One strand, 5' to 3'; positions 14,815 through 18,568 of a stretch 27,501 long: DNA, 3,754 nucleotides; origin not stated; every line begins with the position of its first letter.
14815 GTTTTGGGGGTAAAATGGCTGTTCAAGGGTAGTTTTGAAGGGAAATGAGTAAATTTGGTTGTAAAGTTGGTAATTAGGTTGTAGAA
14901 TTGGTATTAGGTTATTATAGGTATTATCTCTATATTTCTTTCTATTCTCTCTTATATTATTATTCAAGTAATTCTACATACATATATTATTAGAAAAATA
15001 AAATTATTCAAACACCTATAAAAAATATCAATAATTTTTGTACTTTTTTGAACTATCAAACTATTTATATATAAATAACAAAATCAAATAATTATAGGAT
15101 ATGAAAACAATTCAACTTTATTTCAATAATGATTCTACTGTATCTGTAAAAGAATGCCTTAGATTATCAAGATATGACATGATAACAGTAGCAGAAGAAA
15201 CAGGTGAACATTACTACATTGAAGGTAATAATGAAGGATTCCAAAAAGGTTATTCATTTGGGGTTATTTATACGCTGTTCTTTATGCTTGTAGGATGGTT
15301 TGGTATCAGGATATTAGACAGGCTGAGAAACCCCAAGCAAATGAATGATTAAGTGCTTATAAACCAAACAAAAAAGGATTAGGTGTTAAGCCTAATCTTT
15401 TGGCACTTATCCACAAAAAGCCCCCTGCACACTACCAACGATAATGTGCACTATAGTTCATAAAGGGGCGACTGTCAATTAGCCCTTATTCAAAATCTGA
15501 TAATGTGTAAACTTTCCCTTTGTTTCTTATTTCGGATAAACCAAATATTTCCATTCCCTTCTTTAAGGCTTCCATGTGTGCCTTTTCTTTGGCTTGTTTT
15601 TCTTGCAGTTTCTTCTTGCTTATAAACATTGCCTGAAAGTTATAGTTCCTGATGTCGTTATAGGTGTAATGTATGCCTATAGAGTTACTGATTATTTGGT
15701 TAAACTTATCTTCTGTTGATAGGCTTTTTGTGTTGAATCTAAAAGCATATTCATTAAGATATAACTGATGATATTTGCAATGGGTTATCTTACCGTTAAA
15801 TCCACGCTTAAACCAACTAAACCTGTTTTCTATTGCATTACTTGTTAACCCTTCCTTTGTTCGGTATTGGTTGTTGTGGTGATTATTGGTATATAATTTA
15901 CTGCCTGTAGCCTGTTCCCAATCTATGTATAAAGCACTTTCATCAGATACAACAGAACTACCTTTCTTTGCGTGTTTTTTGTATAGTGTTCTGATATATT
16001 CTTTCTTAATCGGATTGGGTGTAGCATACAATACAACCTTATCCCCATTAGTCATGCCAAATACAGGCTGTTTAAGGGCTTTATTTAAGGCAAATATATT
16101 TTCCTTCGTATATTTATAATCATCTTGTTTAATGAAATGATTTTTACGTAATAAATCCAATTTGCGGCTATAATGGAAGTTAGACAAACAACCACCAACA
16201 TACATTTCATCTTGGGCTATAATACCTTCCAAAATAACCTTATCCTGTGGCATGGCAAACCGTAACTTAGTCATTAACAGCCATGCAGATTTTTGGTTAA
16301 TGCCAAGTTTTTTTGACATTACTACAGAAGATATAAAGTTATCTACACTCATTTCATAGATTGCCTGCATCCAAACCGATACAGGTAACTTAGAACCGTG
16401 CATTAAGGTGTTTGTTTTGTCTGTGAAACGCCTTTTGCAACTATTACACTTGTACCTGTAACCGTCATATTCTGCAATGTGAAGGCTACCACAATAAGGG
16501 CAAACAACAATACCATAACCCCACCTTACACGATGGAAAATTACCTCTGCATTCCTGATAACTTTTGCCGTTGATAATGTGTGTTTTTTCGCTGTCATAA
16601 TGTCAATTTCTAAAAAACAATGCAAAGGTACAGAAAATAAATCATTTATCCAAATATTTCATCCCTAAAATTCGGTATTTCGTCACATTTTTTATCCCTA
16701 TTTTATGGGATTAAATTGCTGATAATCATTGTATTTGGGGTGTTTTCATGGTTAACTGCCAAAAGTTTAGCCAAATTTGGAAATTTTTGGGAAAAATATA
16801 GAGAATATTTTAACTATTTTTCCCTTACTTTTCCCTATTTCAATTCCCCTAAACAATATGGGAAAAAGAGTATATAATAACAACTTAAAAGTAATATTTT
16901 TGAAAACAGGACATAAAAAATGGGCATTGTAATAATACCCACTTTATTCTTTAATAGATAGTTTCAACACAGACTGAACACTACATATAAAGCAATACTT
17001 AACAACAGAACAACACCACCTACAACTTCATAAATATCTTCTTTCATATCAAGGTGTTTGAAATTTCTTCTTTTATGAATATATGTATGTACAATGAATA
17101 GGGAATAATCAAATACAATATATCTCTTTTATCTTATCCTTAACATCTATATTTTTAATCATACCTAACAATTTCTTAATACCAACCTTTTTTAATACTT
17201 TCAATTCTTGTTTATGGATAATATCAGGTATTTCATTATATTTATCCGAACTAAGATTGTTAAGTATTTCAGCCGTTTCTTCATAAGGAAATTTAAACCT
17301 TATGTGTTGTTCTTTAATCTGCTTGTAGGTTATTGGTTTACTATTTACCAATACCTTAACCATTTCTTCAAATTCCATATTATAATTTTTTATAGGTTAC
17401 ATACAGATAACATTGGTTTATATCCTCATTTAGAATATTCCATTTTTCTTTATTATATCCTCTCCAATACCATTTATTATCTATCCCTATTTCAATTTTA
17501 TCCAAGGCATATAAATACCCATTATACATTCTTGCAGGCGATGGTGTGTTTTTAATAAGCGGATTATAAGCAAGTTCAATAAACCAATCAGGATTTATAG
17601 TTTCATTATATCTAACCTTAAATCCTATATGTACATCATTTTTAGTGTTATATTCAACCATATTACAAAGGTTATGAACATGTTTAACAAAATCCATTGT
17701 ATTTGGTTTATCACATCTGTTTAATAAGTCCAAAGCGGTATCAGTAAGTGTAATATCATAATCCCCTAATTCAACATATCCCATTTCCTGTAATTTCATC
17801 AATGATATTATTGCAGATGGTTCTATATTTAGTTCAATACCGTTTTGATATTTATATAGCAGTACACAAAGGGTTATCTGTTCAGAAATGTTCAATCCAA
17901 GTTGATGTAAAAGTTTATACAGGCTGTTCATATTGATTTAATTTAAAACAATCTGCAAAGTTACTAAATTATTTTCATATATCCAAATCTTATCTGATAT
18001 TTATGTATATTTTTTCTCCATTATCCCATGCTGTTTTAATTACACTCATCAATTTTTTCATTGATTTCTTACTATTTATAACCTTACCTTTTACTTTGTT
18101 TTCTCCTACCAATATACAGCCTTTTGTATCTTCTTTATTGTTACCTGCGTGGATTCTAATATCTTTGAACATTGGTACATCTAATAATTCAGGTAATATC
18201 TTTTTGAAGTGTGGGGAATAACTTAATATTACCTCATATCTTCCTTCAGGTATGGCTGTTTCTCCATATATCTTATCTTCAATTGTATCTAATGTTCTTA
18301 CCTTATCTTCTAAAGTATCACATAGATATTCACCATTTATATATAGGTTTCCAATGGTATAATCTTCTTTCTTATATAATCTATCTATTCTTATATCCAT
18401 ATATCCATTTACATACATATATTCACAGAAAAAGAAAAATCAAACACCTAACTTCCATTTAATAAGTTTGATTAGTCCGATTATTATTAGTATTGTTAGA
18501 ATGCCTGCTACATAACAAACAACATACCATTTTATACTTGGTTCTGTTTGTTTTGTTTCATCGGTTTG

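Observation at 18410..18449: Five-copy 40-bp bipartite motif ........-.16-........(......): candidate phage-specific promoter/initiation element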

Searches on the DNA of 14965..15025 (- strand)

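Call 101: search_dna_similar(query=window:14965-15025:-, collection=phages, mode=distant, max_evalue=1, max_rows=10)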
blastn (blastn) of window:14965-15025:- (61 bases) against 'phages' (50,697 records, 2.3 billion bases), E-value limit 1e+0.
Records with a match: 32; places in all: 52; records where one place covers at least 80% of the query: 0.
Best place of each record, by identity: 90-95% 4; 80-90% 27; 60-80% 1.
By first word of the organism name: Prevotella 15; Campylobacter 9; Klebsiella 3; Listeria 2; uncultured 1; Bacillus 1; Bacteriophage 1.
By host as written in the record: Prevotella sp. 15; - 6; Campylobacter jejuni 4; Klebsiella pneumoniae 3; Listeria monocytogenes 2; Campylobacter coli 99-2 1; Bacillus subtilis 1.
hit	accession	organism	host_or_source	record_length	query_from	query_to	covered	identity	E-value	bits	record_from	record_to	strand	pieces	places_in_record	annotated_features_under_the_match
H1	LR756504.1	uncultured phage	metagenomic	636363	5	50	75%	74.1%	4e-1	38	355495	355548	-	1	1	record has no annotation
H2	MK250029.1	Prevotella phage Lak-C1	Prevotella sp.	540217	23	60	62%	84.2%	1e-1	39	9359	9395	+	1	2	record has no annotation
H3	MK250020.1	Prevotella phage Lak-B1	Prevotella sp.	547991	2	36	57%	85.7%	4e-2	42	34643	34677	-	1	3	record has no annotation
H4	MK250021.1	Prevotella phage Lak-B2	Prevotella sp.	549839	2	36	57%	85.7%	4e-2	42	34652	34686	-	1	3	record has no annotation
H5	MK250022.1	Prevotella phage Lak-B3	Prevotella sp.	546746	2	36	57%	85.7%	4e-2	42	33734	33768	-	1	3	record has no annotation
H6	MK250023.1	Prevotella phage Lak-B4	Prevotella sp.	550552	2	36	57%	85.7%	4e-2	42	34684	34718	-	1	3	record has no annotation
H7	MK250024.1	Prevotella phage Lak-B5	Prevotella sp.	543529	2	36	57%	85.7%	4e-2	42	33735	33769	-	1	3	record has no annotation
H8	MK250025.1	Prevotella phage Lak-B6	Prevotella sp.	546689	2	36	57%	85.7%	4e-2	42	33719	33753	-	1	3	record has no annotation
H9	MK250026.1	Prevotella phage Lak-B7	Prevotella sp.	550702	2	36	57%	85.7%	4e-2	42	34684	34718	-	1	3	record has no annotation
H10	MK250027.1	Prevotella phage Lak-B8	Prevotella sp.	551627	2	36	57%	85.7%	4e-2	42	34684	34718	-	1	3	record has no annotation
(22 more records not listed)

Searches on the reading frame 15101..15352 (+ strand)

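Call 11: search_protein_families(library=phrogs, proteins=[window:15101-15352:+], max_evalue=0.001)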
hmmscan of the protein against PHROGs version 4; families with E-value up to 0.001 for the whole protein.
window:15101-15352:+ (83 aa): 0 families

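Call 65: search_protein_families(library=pfam, proteins=[window:15101-15352:+], max_evalue=5)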
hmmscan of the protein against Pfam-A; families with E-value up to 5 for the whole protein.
window:15101-15352:+ (83 aa): 1 family
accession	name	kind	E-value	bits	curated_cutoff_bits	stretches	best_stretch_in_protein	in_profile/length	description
PF14604.12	SH3_9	-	0.016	15.5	30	1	19-50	12-41/49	Variant SH3 domain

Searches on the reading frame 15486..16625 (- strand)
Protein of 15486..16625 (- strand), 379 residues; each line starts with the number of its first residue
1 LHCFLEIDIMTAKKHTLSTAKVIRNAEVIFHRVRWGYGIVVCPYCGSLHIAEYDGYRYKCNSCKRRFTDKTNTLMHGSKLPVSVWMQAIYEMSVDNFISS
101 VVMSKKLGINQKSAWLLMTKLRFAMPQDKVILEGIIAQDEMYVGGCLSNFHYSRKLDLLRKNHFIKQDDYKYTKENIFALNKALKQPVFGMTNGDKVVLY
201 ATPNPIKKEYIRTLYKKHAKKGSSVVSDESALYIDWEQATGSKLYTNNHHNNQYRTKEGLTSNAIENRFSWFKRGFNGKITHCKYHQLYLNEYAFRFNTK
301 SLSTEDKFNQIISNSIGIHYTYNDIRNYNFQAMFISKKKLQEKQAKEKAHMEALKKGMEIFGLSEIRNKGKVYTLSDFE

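Call 11: search_protein_families(library=phrogs, proteins=[window:15486-16625:-], max_evalue=0.001)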
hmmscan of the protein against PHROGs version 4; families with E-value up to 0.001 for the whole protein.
window:15486-16625:- (379 aa): 1 family
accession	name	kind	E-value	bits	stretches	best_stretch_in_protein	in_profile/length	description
phrog_25593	-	unknown function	1.8e-32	113.8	1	9-318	6-322/344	-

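Call 17: search_protein_families(library=pfam, proteins=[window:15486-16625:-], max_evalue=0.01)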
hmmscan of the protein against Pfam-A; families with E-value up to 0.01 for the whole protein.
window:15486-16625:- (379 aa): 3 families
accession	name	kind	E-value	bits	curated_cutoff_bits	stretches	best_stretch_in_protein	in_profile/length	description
PF12762.13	DDE_Tnp_IS1595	-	2.6e-16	60.4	27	1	132-298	2-153/153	ISXO2-like transposase domain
PF12760.12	Zn_ribbon_IS1595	-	1.4e-06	28.6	25.4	1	28-65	8-45/46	Transposase zinc-ribbon domain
PF19134.6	DUF5817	-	0.0034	17.8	31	1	37-67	1-31/57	Domain of unknown function (DUF5817)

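Call 53: find_related_loci(query=window:15486-16598:-, collection=genome_contigs, flank=1500)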
Query window:15486-16598:- (370 aa) in genome_contigs; peptide patterns used: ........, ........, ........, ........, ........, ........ (x = any residue, [..] = any of these).
46 stretches matched a pattern, but none encodes a relative of the query by tblastn (E <= 1e-3).

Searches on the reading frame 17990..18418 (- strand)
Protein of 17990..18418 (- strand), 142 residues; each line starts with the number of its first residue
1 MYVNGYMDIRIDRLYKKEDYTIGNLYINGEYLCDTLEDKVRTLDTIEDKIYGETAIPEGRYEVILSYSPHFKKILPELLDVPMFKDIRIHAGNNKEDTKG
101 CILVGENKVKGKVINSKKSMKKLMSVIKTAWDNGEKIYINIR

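Call 11: search_protein_families(library=phrogs, proteins=[window:17990-18418:-], max_evalue=0.001)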
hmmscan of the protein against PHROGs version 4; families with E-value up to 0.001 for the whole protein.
window:17990-18418:- (142 aa): 1 family
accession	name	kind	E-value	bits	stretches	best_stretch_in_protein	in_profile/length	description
phrog_1501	-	unknown function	3.7e-26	92.8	1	10-139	11-154/159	-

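Call 17: search_protein_families(library=pfam, proteins=[window:17990-18418:-], max_evalue=0.01)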
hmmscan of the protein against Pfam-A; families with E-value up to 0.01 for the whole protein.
window:17990-18418:- (142 aa): 1 family
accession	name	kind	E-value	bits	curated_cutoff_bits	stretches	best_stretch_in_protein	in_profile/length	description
PF18925.5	DUF5675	-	2.4e-35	121.2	26.7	1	11-128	2-113/114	Family of unknown function (DUF5675)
